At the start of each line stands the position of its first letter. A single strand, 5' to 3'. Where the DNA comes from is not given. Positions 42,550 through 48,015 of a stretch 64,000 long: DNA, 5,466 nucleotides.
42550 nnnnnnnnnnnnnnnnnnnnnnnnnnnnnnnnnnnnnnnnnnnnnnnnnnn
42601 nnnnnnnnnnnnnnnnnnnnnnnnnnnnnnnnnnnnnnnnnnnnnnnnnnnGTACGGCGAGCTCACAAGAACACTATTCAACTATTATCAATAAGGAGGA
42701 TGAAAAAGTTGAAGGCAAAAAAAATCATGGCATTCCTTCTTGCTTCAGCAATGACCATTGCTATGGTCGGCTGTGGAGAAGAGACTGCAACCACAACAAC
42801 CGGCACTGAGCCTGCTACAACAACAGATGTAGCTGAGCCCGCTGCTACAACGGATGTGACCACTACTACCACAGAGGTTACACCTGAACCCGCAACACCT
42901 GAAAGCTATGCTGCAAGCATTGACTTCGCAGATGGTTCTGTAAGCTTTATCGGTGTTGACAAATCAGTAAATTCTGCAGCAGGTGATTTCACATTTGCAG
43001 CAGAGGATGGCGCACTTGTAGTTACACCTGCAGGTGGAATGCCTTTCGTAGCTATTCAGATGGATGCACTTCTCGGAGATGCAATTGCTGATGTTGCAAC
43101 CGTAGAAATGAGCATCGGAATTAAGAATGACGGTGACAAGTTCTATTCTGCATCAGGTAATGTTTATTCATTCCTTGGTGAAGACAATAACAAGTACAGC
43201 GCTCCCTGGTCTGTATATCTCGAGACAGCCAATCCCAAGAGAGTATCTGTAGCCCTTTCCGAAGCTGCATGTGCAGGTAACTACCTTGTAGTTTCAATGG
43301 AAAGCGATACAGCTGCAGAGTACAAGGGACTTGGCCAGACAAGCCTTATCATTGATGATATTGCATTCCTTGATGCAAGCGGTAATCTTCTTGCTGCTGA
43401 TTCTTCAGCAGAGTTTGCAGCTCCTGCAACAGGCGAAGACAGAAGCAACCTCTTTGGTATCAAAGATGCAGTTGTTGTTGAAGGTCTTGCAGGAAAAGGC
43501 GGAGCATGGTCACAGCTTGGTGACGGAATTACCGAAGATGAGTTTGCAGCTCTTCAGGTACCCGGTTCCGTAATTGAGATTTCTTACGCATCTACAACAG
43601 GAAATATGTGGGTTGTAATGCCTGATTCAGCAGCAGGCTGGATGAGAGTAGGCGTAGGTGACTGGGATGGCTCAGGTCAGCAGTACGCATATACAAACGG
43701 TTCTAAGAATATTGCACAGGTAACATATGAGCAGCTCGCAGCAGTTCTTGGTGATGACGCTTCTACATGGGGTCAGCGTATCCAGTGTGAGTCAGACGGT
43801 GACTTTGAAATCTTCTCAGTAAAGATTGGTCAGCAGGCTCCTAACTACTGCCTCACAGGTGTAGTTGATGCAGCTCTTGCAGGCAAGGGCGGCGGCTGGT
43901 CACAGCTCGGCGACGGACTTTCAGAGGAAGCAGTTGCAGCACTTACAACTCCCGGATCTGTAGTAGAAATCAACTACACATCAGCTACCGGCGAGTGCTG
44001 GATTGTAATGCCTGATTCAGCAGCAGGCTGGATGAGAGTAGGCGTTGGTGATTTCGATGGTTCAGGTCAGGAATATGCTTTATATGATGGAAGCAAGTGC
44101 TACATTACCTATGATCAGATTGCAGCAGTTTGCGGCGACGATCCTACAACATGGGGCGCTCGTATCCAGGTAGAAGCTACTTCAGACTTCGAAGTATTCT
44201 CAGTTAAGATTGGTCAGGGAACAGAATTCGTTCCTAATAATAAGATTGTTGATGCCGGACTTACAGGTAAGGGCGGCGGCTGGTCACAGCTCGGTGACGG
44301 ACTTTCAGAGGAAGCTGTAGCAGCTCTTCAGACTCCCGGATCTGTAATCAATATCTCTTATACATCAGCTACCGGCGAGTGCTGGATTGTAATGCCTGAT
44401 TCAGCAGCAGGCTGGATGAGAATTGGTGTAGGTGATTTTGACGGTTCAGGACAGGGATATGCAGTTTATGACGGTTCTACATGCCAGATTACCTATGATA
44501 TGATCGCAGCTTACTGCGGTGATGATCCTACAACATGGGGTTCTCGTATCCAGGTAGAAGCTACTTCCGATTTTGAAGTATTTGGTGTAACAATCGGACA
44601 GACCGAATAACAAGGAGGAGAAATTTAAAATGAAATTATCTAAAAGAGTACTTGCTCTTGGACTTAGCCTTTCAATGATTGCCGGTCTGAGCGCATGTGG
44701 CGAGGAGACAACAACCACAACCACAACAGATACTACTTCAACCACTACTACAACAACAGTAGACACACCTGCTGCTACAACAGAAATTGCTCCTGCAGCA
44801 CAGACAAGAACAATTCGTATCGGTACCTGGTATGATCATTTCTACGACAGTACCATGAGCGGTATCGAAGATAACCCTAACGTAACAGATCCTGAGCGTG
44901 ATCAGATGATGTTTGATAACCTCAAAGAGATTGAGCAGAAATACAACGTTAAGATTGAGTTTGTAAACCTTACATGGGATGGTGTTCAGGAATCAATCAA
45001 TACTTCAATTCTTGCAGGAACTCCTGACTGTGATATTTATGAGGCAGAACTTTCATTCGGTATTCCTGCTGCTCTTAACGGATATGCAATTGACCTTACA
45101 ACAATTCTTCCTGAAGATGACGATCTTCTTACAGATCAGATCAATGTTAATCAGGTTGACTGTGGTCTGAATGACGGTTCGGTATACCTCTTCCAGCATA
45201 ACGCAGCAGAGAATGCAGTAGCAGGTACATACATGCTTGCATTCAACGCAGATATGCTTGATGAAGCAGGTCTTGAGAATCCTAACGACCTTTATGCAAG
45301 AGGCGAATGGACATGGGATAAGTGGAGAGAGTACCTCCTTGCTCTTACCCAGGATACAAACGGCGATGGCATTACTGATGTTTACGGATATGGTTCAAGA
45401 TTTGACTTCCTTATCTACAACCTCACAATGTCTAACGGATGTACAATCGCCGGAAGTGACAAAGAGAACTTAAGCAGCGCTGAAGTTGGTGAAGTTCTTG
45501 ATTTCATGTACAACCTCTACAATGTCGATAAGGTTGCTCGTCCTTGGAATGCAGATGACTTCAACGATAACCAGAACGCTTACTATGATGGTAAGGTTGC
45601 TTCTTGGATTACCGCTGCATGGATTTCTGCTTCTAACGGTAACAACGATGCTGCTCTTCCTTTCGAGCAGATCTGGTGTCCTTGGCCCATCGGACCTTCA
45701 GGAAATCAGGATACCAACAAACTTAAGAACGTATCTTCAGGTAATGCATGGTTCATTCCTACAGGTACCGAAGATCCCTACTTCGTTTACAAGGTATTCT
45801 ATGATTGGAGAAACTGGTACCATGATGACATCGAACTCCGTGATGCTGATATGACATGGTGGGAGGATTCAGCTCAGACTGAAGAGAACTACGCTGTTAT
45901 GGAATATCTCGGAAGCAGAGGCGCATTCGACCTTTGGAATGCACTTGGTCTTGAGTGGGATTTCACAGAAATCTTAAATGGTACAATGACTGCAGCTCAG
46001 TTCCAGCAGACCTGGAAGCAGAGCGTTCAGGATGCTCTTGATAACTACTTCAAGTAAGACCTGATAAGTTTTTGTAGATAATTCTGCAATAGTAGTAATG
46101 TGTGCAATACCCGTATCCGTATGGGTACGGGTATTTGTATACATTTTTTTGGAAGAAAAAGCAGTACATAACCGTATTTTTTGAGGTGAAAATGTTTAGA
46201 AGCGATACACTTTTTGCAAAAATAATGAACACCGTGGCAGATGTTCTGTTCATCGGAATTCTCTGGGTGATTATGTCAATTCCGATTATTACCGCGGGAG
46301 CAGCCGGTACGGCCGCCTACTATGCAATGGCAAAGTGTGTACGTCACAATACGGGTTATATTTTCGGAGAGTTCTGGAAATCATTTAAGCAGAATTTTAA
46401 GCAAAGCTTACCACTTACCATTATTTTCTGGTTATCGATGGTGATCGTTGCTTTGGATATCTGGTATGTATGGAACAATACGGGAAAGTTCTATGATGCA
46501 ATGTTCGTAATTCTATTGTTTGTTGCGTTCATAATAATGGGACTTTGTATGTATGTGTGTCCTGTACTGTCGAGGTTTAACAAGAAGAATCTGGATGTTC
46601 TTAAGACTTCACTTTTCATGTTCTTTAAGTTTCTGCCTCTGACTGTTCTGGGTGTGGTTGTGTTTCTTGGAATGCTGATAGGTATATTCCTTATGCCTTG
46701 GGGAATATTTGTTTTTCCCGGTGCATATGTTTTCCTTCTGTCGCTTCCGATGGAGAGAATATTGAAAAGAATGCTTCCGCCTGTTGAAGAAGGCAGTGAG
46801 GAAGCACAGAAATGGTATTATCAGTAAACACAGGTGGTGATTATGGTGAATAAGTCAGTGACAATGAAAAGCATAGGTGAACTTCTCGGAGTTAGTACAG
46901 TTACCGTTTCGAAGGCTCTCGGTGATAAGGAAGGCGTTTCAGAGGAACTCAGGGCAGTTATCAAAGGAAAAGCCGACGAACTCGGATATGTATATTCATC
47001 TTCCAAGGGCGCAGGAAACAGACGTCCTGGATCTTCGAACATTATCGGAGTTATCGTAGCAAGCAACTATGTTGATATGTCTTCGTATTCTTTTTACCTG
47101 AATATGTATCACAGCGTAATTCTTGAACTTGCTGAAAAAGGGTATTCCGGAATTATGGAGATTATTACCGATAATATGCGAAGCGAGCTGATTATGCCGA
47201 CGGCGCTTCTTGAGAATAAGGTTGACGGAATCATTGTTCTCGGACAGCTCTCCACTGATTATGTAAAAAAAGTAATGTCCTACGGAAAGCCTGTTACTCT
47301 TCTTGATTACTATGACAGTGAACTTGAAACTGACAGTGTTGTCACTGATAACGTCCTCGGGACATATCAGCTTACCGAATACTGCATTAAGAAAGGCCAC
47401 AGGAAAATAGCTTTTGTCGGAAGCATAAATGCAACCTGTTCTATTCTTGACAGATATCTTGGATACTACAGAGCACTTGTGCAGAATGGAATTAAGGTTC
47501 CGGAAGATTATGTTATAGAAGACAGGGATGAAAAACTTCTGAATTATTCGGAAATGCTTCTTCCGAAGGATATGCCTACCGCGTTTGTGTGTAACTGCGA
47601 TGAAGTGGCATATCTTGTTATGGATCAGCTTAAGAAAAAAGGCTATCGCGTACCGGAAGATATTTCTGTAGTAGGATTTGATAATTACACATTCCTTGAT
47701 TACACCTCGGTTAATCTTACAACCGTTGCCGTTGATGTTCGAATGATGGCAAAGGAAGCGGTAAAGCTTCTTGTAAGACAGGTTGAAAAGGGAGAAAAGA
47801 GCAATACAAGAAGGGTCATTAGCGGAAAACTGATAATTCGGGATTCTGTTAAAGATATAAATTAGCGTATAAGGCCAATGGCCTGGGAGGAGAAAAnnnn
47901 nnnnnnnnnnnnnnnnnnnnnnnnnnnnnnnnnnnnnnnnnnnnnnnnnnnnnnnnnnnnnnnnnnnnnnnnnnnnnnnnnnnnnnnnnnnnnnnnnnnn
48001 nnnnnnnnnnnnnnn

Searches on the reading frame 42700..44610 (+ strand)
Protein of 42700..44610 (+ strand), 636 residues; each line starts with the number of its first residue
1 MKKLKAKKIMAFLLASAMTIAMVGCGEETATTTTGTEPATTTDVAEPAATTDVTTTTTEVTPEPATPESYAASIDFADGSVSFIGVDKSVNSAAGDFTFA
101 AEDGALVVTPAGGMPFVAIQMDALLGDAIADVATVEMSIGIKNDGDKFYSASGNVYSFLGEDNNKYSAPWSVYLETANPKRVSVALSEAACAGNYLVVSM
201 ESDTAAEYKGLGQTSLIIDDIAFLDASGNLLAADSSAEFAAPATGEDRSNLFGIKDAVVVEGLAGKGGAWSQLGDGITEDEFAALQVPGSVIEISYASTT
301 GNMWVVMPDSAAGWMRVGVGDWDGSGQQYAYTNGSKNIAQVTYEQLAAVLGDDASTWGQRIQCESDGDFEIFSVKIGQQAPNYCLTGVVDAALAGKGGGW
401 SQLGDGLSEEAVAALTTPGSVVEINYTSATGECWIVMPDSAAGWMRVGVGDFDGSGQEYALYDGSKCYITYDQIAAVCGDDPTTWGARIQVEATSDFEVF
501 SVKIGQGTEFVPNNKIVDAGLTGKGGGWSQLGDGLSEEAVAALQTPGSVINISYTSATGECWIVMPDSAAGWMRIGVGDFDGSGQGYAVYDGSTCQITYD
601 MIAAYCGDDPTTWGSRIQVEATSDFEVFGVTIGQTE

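Call 8: search_protein_families(library=pfam, proteins=[window:42700-44610:+], max_evalue=0.01)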
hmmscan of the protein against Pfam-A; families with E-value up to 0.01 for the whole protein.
window:42700-44610:+ (636 aa): 2 families
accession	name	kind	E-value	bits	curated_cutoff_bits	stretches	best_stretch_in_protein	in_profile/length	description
PF18259.7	CBM65_1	-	1.6e-48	164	25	3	261-373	2-112/113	Carbohydrate binding module 65 domain 1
PF13730.12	HTH_36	-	6.1e-05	23.2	25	0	459-489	17-46/55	Helix-turn-helix domain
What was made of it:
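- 42700..44610 (+): Lipoprotein with three CBM65 modules. It is a lineage-specific surface glycan binder inserted between PermB2 and the small SBP. Pfam CBM65_1 in three stretches, E=1.6e-48 (call 8).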

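Call 9: search_protein_families(library=ncbifam, proteins=[window:42700-44610:+], max_evalue=0.01)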
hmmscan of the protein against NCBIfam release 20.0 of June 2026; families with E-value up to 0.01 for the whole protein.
window:42700-44610:+ (636 aa): 0 families

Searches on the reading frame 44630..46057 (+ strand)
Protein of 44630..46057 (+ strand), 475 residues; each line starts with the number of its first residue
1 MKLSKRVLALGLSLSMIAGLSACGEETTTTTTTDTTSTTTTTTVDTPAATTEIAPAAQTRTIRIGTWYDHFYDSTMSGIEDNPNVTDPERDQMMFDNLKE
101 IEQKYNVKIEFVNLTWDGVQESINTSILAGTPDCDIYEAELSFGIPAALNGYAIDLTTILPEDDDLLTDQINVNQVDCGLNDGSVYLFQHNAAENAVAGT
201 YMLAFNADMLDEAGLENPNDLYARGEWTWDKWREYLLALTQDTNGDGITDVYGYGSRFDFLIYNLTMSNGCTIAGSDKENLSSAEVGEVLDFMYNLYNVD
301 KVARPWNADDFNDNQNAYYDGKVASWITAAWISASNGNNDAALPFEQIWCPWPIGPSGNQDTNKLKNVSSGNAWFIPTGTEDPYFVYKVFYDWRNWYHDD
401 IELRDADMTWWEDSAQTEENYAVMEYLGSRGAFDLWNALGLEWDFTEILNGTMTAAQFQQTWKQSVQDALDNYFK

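Call 8: search_protein_families(library=pfam, proteins=[window:44630-46057:+], max_evalue=0.01)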
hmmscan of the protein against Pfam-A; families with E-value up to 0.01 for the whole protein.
window:44630-46057:+ (475 aa): 2 families
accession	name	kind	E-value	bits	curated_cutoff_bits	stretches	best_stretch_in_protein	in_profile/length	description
PF01547.30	SBP_bac_1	-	1.9e-15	58.1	26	1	101-386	17-293/307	Bacterial extracellular solute-binding protein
PF17116.11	T9SS_plug_1st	-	0.0079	16.5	23.9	0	89-155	24-89/126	Type 9 secretion system plug protein 1st domain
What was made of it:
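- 44630..46057 (+): Small solute-binding lipoprotein (475 aa), probably the binding protein of the B permease pair. Pfam SBP_bac_1 E=2e-15 (call 8).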

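Call 9: search_protein_families(library=ncbifam, proteins=[window:44630-46057:+], max_evalue=0.01)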
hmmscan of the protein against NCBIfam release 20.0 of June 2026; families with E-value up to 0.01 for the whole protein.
window:44630-46057:+ (475 aa): 2 families
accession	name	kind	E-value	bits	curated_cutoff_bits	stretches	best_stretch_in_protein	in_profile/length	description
NF050142.1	PG1828_fam_lipo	equivalog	0.00031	21.4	50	1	5-52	2-49/59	PG1828 family lipoprotein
NF053527.1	lipo_Cory_WKLS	subfamily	0.00048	20.1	105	1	15-120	8-111/166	WKL family lipoprotein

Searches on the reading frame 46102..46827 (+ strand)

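Call 13: search_protein_families(library=pfam, proteins=[window:46102-46827:+], max_evalue=0.001)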
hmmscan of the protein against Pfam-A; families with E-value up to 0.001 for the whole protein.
window:46102-46827:+ (241 aa): 1 family
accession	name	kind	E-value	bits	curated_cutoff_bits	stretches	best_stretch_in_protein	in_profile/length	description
PF04854.19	DUF624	-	1.9e-14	54.1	24.2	1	51-120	4-77/77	Protein of unknown function, DUF624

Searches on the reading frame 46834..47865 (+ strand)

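Call 13: search_protein_families(library=pfam, proteins=[window:46834-47865:+], max_evalue=0.001)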
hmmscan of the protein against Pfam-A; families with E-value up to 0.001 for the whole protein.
window:46834-47865:+ (343 aa): 4 families
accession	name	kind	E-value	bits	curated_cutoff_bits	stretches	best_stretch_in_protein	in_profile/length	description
PF13377.12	Peripla_BP_3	-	1.4e-34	120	26.5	1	182-339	2-167/167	Periplasmic binding protein-like domain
PF00532.27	Peripla_BP_1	-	1.4e-14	54.7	22.2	1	71-327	4-271/281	Periplasmic binding proteins and sugar binding domain of LacI family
PF13407.12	Peripla_BP_4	-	6.2e-08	32.9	35.1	1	124-321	50-257/258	Periplasmic binding protein domain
PF00356.27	LacI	-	2.6e-07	30.8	27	1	10-53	1-44/46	Bacterial regulatory proteins, lacI family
